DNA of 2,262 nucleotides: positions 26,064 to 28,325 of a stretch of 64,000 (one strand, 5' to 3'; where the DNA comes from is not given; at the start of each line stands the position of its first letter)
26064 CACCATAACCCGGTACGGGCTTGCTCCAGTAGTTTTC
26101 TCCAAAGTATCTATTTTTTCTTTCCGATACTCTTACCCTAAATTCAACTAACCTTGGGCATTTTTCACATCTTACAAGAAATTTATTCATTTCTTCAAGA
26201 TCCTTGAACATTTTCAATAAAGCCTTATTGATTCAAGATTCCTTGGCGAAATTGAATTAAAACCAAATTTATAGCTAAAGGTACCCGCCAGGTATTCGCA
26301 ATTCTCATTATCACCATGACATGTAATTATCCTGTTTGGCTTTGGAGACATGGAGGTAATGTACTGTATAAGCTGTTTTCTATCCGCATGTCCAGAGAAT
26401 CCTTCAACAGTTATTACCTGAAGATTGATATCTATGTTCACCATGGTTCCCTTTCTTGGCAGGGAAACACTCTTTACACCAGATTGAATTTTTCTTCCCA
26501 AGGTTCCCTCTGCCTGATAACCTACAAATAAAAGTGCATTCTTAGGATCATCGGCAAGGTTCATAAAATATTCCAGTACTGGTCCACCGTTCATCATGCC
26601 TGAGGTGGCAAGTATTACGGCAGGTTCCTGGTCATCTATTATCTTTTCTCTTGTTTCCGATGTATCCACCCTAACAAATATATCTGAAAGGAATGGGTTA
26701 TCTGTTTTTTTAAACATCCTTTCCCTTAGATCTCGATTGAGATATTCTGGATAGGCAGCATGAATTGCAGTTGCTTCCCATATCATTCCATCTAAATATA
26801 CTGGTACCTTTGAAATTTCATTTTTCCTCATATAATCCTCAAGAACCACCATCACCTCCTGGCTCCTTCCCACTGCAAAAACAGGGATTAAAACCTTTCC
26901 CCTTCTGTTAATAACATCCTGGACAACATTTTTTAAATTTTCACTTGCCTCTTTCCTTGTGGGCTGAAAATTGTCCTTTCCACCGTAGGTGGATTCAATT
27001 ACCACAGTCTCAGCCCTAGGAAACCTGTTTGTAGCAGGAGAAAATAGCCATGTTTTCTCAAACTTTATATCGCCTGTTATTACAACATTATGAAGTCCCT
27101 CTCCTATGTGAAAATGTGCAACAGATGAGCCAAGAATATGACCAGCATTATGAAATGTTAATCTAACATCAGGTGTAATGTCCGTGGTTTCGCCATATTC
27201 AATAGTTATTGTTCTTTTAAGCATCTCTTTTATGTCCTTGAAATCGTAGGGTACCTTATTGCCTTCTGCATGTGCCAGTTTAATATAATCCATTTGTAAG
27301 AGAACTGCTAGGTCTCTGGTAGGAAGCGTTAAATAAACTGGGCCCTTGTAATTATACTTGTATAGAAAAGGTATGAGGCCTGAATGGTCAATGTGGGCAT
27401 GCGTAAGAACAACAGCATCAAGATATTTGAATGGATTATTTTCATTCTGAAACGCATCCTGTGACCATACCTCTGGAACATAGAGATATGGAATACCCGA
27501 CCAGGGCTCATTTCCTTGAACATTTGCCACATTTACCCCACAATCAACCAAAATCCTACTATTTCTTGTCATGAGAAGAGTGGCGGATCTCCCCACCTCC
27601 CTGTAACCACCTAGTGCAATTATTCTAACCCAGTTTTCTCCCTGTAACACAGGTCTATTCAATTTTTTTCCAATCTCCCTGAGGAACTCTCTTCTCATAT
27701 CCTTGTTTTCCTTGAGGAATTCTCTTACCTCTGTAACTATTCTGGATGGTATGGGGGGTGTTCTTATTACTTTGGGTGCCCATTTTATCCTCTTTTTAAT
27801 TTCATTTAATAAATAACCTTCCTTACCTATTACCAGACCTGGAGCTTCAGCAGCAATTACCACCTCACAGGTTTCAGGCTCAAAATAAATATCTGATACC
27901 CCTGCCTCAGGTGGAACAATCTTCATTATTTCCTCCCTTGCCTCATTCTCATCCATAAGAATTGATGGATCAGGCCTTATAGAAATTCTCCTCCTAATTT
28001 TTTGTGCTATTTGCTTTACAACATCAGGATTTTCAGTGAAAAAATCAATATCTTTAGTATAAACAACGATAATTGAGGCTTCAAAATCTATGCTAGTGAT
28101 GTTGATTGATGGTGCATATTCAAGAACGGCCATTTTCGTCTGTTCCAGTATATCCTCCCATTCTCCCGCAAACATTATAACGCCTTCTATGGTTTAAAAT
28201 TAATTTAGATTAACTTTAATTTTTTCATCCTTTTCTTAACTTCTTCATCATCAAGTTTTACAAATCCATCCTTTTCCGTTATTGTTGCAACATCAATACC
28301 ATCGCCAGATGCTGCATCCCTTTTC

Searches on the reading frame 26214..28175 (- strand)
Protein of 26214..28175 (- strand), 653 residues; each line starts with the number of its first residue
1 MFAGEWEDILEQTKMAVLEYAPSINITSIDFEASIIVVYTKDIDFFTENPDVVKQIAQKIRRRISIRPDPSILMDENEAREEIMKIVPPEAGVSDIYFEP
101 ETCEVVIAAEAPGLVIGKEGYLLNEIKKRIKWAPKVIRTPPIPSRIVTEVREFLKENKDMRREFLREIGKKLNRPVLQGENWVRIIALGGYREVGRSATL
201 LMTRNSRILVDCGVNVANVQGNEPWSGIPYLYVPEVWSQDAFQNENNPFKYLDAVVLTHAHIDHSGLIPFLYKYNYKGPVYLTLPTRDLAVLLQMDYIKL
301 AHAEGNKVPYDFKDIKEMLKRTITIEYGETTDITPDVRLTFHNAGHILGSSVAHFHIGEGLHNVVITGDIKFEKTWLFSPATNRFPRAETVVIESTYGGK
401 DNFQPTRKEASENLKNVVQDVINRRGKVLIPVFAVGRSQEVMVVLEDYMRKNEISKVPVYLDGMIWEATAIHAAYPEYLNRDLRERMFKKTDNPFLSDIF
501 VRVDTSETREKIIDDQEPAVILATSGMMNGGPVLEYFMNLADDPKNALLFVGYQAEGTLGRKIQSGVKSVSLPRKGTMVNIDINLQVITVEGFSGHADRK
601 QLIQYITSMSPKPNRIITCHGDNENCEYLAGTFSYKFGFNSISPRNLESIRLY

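Call 11: search_protein_families(library=pfam, proteins=[window:26214-28175:-], max_evalue=0.001)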
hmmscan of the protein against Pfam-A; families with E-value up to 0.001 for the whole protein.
window:26214-28175:- (653 aa): 7 families
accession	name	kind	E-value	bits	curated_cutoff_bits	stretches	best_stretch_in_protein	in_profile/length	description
PF10996.14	Beta-Casp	-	5.6e-36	124.1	27.7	1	439-563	2-120/120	Beta-Casp domain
PF17214.9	KH_TffA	-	2.1e-24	85.7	22.6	1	7-73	1-68/68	Transcription termination factor FttA, KH domain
PF07521.17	RMMBL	-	5.9e-15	55.5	21.6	1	581-641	2-60/63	Zn-dependent metallo-hydrolase RNA specificity domain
PF16661.11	Lactamase_B_6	-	1.5e-12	47.8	27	1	238-370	22-162/193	Metallo-beta-lactamase superfamily domain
PF12706.13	Lactamase_B_2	-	1.6e-07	31.5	27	1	207-400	2-169/200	Beta-lactamase superfamily domain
PF00753.33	Lactamase_B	-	8.4e-07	29.5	22.7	1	198-381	8-161/196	Metallo-beta-lactamase superfamily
PF07650.23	KH_2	-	3.3e-06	27.3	22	1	80-151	3-74/78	KH domain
